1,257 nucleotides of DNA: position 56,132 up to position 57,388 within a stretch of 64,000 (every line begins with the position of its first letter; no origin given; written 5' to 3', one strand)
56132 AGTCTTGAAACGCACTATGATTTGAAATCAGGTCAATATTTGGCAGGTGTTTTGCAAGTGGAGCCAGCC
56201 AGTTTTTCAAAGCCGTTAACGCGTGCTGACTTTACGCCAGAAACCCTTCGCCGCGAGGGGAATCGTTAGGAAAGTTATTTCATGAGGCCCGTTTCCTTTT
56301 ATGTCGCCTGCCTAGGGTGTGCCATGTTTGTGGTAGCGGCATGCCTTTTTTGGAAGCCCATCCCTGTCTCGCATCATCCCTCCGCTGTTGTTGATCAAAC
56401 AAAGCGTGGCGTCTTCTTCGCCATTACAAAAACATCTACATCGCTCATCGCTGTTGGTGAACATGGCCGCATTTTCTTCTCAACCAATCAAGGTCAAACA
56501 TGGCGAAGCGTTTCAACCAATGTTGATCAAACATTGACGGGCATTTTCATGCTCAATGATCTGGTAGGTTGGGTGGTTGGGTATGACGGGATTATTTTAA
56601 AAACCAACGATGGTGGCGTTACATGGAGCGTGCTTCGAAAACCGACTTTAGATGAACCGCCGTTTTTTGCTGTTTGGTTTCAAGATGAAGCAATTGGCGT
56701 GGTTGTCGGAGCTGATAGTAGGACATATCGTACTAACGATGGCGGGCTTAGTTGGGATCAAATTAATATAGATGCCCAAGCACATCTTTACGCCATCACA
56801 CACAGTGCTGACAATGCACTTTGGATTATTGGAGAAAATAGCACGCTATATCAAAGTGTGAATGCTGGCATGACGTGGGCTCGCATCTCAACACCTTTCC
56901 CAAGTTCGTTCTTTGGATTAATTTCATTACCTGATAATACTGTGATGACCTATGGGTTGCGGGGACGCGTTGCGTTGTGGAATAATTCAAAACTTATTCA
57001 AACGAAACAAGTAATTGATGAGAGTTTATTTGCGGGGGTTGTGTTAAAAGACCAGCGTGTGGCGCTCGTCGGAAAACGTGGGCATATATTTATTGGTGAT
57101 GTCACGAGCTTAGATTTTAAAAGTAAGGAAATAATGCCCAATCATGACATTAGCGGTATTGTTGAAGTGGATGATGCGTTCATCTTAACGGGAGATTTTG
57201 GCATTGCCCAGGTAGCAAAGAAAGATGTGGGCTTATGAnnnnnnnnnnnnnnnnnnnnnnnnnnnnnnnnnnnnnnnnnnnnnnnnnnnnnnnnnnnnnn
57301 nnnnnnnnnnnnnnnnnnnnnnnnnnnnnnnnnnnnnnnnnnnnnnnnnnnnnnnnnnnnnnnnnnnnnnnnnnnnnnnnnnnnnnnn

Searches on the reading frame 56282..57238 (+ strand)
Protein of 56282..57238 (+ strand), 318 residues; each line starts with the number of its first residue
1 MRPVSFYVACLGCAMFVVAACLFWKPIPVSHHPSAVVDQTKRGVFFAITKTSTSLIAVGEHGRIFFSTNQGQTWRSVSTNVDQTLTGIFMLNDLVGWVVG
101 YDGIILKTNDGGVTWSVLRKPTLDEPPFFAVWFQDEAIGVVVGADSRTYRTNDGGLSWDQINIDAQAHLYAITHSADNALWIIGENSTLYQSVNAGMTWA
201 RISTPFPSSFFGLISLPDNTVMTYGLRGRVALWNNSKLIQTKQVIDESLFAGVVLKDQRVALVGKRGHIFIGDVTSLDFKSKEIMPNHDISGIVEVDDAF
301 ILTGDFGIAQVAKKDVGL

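Call 77: search_protein_families(library=pfam, proteins=[window:56282-57238:+], max_evalue=0.0001)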
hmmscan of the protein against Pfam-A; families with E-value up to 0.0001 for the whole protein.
window:56282-57238:+ (318 aa): 4 families
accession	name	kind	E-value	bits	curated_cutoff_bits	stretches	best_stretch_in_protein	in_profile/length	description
PF14870.12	PSII_BNR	-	1.5e-16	61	27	2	129-203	21-98/303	Photosynthesis system II assembly factor YCF48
PF15902.12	Sortilin-Vps10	-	7.3e-10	38.6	33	1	147-210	2-68/446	Sortilin, neurotensin receptor 3,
PF02012.26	BNR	-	5.6e-07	29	27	0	65-75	1-11/12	BNR/Asp-box repeat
PF19755.4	DUF6242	-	4.8e-06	27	29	0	143-199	162-217/217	Domain of unknown function (DUF6242)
